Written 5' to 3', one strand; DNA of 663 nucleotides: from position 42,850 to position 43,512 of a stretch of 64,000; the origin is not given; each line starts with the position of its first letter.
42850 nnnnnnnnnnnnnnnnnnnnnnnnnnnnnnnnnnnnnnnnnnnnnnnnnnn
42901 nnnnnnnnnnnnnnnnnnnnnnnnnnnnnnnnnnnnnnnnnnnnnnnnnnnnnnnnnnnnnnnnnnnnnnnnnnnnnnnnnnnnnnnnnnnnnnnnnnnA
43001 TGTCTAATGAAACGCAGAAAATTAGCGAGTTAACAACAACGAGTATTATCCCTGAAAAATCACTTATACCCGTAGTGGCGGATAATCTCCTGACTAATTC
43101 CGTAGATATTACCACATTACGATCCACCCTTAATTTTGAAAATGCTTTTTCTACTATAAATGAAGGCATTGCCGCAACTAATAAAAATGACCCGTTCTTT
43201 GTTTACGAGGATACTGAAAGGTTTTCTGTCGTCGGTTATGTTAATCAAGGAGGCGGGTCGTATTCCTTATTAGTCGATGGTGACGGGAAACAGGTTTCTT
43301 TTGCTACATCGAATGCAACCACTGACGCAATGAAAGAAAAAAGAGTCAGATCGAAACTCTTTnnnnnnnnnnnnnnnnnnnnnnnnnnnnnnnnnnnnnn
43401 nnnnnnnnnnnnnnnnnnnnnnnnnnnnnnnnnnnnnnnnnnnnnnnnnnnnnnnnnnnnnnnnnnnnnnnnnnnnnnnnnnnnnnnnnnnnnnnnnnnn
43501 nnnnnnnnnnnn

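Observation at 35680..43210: Shared ~70-aa N-terminal anchor module (type A) on six spikes with unrelated bodies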

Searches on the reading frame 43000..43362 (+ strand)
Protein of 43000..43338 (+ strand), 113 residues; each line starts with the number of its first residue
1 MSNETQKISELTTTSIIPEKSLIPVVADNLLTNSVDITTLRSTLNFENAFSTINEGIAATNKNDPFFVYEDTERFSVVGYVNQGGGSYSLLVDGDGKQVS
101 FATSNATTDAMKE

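Call 13: search_dna_similar(query=window:43000-43338:+, collection=phages, mode=protein, max_evalue=0.001, max_rows=60)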
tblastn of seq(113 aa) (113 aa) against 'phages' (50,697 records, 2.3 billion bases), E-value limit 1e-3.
Records with a match: 22; places in all: 174; records where one place covers at least 80% of the query: 22.
Best place of each record, by identity: <60% 22.
By first word of the organism name: Serratia 15; Klebsiella 6; Pectobacterium 1.
By host as written in the record: Klebsiella pneumoniae 9; Serratia marcescens 3; Klebsiella pneumoniae K6592 2; Serratia marcescens LVF3 2; Serratia marcescens wk2050 2; Serratia marcescens D1 2; - 1; Pectobacterium aroidearum strain MO46a 1.
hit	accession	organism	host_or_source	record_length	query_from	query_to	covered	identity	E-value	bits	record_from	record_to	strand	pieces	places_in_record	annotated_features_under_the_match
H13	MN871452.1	Serratia phage KpZh_1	Klebsiella pneumoniae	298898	1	101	89%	58.4%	2e-28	113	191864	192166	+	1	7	record has no annotation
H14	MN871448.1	Serratia phage KpSz_1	Klebsiella pneumoniae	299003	1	101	89%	58.4%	2e-28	113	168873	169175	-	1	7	record has no annotation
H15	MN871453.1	Serratia phage KpZh_LPS_45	Klebsiella pneumoniae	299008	1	101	89%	58.4%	2e-28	113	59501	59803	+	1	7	record has no annotation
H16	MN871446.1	Klebsiella phage KpLz-2_45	Klebsiella pneumoniae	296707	1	101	89%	58.4%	2e-28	112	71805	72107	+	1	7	tail fiber protein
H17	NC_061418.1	Klebsiella phage KpLz-2_45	Klebsiella pneumoniae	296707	1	101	89%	58.4%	2e-28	112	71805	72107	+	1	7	EPS depolymerase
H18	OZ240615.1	Klebsiella phage vB_KpM_Centimanus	-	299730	1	101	89%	57.4%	2e-28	112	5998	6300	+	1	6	hypothetical protein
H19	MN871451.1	Serratia phage KpYy_2_45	Klebsiella pneumoniae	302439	1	99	88%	55.6%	1e-29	116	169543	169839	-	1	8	record has no annotation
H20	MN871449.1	Serratia phage KpXa_1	Klebsiella pneumoniae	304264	1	99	88%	55.6%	1e-29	116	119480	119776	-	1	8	record has no annotation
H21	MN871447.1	Serratia phage KpLz_1_41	Klebsiella pneumoniae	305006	1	99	88%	55.6%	1e-29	116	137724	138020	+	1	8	record has no annotation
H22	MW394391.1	Klebsiella phage vB_KpM_FBKp24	Klebsiella pneumoniae K6592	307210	1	99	88%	54.5%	1e-28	113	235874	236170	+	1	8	hypothetical protein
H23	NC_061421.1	Klebsiella phage vB_KpM_FBKp24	Klebsiella pneumoniae K6592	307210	1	99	88%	54.5%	1e-28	113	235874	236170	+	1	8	tail protein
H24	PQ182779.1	Klebsiella phage vB_kp_MJ359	Klebsiella pneumoniae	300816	1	104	92%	51.0%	3e-27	109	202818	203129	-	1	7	tail fiber protein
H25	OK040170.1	Serratia phage BUCT660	Serratia marcescens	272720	7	107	89%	39.3%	4e-14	72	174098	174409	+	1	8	hypothetical protein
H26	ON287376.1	Serratia phage vB_SmaM-Kodama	Serratia marcescens LVF3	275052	7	107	89%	39.3%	4e-14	72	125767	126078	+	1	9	hypothetical protein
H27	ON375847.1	Pectobacterium phage vB_ParM-25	Pectobacterium aroidearum strain MO46a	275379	7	107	89%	39.3%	4e-14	72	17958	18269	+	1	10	hypothetical protein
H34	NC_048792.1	Serratia phage Moabite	Serratia marcescens D1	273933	1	105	93%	33.3%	5e-9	58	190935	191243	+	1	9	tail spike protein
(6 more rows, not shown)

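Call 18: get_annotated_region(hit=H23, flank=20000)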
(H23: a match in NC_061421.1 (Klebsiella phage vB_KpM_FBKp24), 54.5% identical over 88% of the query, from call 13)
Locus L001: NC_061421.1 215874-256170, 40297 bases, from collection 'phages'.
description: Klebsiella phage vB_KpM_FBKp24, complete genome.
organism: Klebsiella phage vB_KpM_FBKp24 (NCBI taxid 2801834)
taxonomy: Viruses; Duplodnaviria; Heunggongvirae; Uroviricota; Caudoviricetes; Maaswegvirus; Maaswegvirus Kp24
host: Klebsiella pneumoniae K6592; source: -; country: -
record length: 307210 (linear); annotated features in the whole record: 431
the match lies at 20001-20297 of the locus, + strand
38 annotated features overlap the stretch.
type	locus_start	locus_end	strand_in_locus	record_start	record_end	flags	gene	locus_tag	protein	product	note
CDS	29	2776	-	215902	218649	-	-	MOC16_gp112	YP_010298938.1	tail protein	tail spike N-terminal domain containing protein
regulatory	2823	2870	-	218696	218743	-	-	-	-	terminator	-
CDS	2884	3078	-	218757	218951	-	-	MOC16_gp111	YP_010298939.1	hypothetical protein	-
CDS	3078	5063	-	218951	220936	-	-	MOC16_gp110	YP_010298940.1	putative tail fiber protein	-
CDS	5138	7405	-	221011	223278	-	-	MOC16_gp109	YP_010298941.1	tail fiber protein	putative EPS depolymerase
regulatory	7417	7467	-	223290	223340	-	-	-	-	terminator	-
CDS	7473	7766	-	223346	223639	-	-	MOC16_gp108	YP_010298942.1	hypothetical protein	-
CDS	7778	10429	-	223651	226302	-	-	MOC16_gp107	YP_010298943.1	tail protein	-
regulatory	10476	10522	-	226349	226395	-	-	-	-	terminator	-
CDS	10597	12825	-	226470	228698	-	-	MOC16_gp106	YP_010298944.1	hypothetical protein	beta-helix domain containing protein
regulatory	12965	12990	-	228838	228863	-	-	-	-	promoter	-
regulatory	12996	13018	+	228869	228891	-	-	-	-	promoter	-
CDS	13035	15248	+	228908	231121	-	-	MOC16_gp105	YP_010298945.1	tail protein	putative tail fiber or spike with GTPase (hydrolase) activity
CDS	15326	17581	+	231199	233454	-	-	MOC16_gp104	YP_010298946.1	hypothetical protein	exopolysaccharide biosynthesis protein; putative tail fiber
CDS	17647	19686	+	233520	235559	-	-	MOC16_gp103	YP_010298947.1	EPS depolymerase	peptidase S74 domain-containing protein; putative tail fiber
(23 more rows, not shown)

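Call 44: predict_structure(alignment_id=A3)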
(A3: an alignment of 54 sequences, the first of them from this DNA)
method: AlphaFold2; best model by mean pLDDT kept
length: 121 residues; sequences in the alignment: 54
mean_pLDDT: 88.9   pTM: 0.71
mean pLDDT of the five models: 88.9, 88.1, 87.1, 86.9, 86.8
residues with pLDDT >= 90: 76; 70-90: 35; 50-70: 9; < 50: 1
segments of 3 or more residues with pLDDT < 50: none
pLDDT, mean of each block of 10 residues (from residue 1): 74 90 87 90 92 97 96 94 97 96 88 70 51
secondary structure, 60 per line:
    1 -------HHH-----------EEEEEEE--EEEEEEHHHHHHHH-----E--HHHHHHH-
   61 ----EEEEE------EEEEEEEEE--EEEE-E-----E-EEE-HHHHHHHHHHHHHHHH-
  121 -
elements in order: E22-28 E31-36 H37-44 H53-59 E65-69 E76-84 E87-90 E100-102 H104-119

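Call 51: fold_search(model_id=the predicted structure, library=pdb)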
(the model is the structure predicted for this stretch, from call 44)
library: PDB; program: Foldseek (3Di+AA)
matches with E <= 10: 363; with E <= 0.001: 0
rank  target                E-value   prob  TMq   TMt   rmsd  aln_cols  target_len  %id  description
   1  9big                  5.1e-01  0.20  0.23  0.10   9.6        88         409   10  Stat6 bound to degrader AK-1690 (released 2024-10-02)
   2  3gxw_B                5.8e-01  0.23  0.27  0.32  15.1        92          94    6  Structure of the SH2 domain of the Candida glabrata transcription elongation factor Spt6, crystal form A (released 2009-05-26)
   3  1tze_E                6.6e-01  0.20  0.22  0.26   9.1        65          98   18  SIGNAL TRANSDUCTION ADAPTOR GROWTH FACTOR, GRB2 SH2 DOMAIN COMPLEXED WITH PHOSPHOTYROSYL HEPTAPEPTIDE LYS-PRO-PHE-PTYR (released 1997-07-07)
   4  2aob_B                7.0e-01  0.30  0.23  0.28   5.2        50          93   16  Crystal structures of a high-affinity macrocyclic peptide mimetic in complex with the Grb2 SH2 domain (released 2005-10-04)
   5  5cdw_L                7.0e-01  0.18  0.22  0.26  11.8        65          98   17  Crystal Structure Analysis of a mutant Grb2 SH2 domain (W121G) with a pYVNV peptide (released 2016-05-25)
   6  5cdw_P                7.4e-01  0.21  0.22  0.26   6.4        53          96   17  Crystal Structure Analysis of a mutant Grb2 SH2 domain (W121G) with a pYVNV peptide (released 2016-05-25)
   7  1jyq_A                7.9e-01  0.21  0.23  0.27   7.1        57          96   14  Xray Structure of Grb2 SH2 Domain Complexed with a Highly Affine Phospho Peptide (released 2002-03-13)
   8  5cdw_C                8.4e-01  0.15  0.21  0.25  12.1        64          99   17  Crystal Structure Analysis of a mutant Grb2 SH2 domain (W121G) with a pYVNV peptide (released 2016-05-25)
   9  2aob_A                8.4e-01  0.14  0.21  0.25  13.6        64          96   19  Crystal structures of a high-affinity macrocyclic peptide mimetic in complex with the Grb2 SH2 domain (released 2005-10-04)
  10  1bmb_A                9.0e-01  0.15  0.22  0.25   9.1        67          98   18  GRB2-SH2 DOMAIN IN COMPLEX WITH KPFY*VNVEF (PKF270-974) (released 1998-07-29)
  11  3gxw_C                1.0e+00  0.18  0.22  0.26  14.2        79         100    4  Structure of the SH2 domain of the Candida glabrata transcription elongation factor Spt6, crystal form A (released 2009-05-26)
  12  3in7_A                1.1e+00  0.18  0.23  0.26   7.3        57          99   14  Crystal Structure of the Grb2 SH2 Domain in Complex with a Cyclopropyl-constrained Ac-pY-Q-N-NH2 Tripeptide Mimic (released 2009-11-17)
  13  5cdw_H                1.1e+00  0.10  0.18  0.22  12.4        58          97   17  Crystal Structure Analysis of a mutant Grb2 SH2 domain (W121G) with a pYVNV peptide (released 2016-05-25)
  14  7q5t_BBB              1.1e+00  0.14  0.22  0.12   9.0        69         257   14  The tandem SH2 domains of SYK with a bound FCER1G diphospho-ITAM peptide (released 2021-11-24)
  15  9has_AA               1.1e+00  0.09  0.15  0.16  15.6        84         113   12  pT=3 virus-like particle of ssRNA phage ESO003 coat protein (released 2024-11-13)
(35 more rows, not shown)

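Call 55: fold_search(model_id=the predicted structure, library=viral)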
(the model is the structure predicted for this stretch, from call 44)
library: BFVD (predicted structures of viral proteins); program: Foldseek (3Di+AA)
matches with E <= 10: 551; with E <= 0.001: 20
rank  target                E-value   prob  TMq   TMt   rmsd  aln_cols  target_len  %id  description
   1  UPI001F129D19         3.2e-11  1.00  0.50  0.10  12.9       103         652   57  (no name look-up for this kind of identifier)
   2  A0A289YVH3            1.0e-10  1.00  0.74  0.28   3.5       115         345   35  Uncharacterized protein [Serratia phage vB_SmaM_ 2050HW]
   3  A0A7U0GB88            7.1e-10  1.00  0.62  0.09   7.6       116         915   35  Peptidase S74 domain-containing protein [Klebsiella phage vB_KpM_FBKp24]
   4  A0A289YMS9            1.5e-09  1.00  0.78  0.72   2.2       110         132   31  Uncharacterized protein [Serratia phage vB_SmaM_ 2050HW]
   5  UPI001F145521         2.0e-09  1.00  0.51  0.08  12.3       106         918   40  (no name look-up for this kind of identifier)
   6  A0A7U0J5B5            2.2e-09  1.00  0.64  0.12   7.9       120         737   27  Tail fiber protein [Klebsiella phage vB_KpM_FBKp24]
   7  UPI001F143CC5         2.8e-09  1.00  0.63  0.16   5.2       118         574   32  (no name look-up for this kind of identifier)
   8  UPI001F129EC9         1.4e-08  1.00  0.55  0.11  10.9       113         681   42  (no name look-up for this kind of identifier)
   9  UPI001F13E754         1.5e-08  1.00  0.56  0.09  12.8       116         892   32  (no name look-up for this kind of identifier)
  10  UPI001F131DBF         2.7e-08  1.00  0.47  0.08  14.3       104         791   50  (no name look-up for this kind of identifier)
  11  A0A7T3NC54            2.4e-07  1.00  0.50  0.09  14.6       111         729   29  Putative tail fiber protein [Serratia phage vB_SmaM_Yaphecito]
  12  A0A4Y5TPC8            5.6e-07  1.00  0.45  0.09  14.6       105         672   32  Tail fiber protein [Serratia phage Moabite]
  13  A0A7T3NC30            2.1e-06  1.00  0.45  0.08  17.4       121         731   29  Putative tail fiber protein [Serratia phage vB_SmaM_Yaphecito]
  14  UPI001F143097         2.6e-06  1.00  0.45  0.28  10.8       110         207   24  (no name look-up for this kind of identifier)
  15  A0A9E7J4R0            3.6e-06  1.00  0.45  0.08  15.9       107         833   34  (no name in the UniProt tables at hand)
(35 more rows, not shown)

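Call 69: search_protein_families(library=pfam, alignment_id=A3, max_evalue=1)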
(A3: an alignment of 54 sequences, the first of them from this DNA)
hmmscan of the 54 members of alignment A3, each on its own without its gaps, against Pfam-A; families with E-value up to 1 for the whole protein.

A. member 1, seq(121 aa): 0 families

B. families by the number of members that match (of 54 scanned): 18 families
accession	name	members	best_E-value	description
PF17845.7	FbpC_C_terminal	1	0.019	FbpC C-terminal regulatory nucleotide binding domain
PF11436.14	DUF3199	1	0.033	Protein of unknown function (DUF3199)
PF07920.16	DUF1684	1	0.034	Protein of unknown function (DUF1684)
PF06199.17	Phage_tail_2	1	0.051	Phage tail tube protein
PF09627.16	PrgU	1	0.055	PrgU-like protein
PF09823.15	DUF2357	1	0.071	Domain of unknown function (DUF2357)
PF14706.11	Tnp_DNA_bind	1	0.09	Transposase DNA-binding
PF07872.17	DUF1659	1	0.092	Protein of unknown function (DUF1659)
PF14977.11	FAM194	1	0.095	FAM194 protein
PF03391.21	Nepo_coat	1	0.11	Nepovirus coat protein, central domain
PF01731.26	Arylesterase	1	0.11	Arylesterase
PF12751.13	Vac7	1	0.12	Vacuolar segregation subunit 7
PF19733.4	DUF6223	1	0.13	Family of unknown function (DUF6223)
PF01321.24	Creatinase_N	1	0.13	Creatinase/Prolidase N-terminal domain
PF24123.1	Myosin_VII_N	1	0.14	Myosin VII N-terminal beta barrel domain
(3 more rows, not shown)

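Call 72: get_annotated_region(hit=H34, flank=20000)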
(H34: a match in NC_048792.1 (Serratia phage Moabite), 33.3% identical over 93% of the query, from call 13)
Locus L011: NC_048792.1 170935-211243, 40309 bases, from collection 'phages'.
description: Serratia phage Moabite, complete genome.
organism: Serratia phage Moabite (NCBI taxid 2587814)
taxonomy: Viruses; Duplodnaviria; Heunggongvirae; Uroviricota; Caudoviricetes; Moabitevirus; Moabitevirus moabite
host: Serratia marcescens D1; source: mixed swine farm samples; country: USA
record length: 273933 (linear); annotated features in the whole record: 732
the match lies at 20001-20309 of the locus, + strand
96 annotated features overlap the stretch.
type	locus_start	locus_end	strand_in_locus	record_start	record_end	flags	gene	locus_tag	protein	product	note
CDS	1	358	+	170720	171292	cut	-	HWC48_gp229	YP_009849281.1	hypothetical protein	-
regulatory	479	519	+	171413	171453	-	-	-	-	terminator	-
regulatory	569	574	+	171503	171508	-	-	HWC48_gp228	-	ribosome_binding_site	CPT_Moabite_188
CDS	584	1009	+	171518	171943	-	-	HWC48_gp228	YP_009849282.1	hypothetical protein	-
regulatory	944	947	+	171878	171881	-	-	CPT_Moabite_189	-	ribosome_binding_site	CPT_Moabite_189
CDS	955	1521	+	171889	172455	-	-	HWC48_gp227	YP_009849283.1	hypothetical protein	-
regulatory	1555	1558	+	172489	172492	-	-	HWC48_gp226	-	ribosome_binding_site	CPT_Moabite_190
CDS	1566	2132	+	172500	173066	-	-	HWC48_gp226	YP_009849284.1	virion structural protein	HHPred matches to preneck proteins from phage phi29 PDB 3GQ8_A and 3SUC_A with 99 probability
regulatory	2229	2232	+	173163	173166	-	-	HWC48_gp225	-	ribosome_binding_site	CPT_Moabite_191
CDS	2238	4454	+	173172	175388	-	-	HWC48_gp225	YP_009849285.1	neck protein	HHPred matches to preneck proteins from phage phi29 PDB 3GQ8_A and 3SUC_A with 98 probability; BLAST match to T4 neck ...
regulatory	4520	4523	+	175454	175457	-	-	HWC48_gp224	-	ribosome_binding_site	CPT_Moabite_192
CDS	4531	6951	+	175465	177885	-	-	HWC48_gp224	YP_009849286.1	tail spike protein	-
regulatory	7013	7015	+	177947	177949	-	-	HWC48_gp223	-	ribosome_binding_site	CPT_Moabite_193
CDS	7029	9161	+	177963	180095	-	-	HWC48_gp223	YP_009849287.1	tail fiber protein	-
regulatory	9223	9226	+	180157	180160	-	-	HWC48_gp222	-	ribosome_binding_site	CPT_Moabite_194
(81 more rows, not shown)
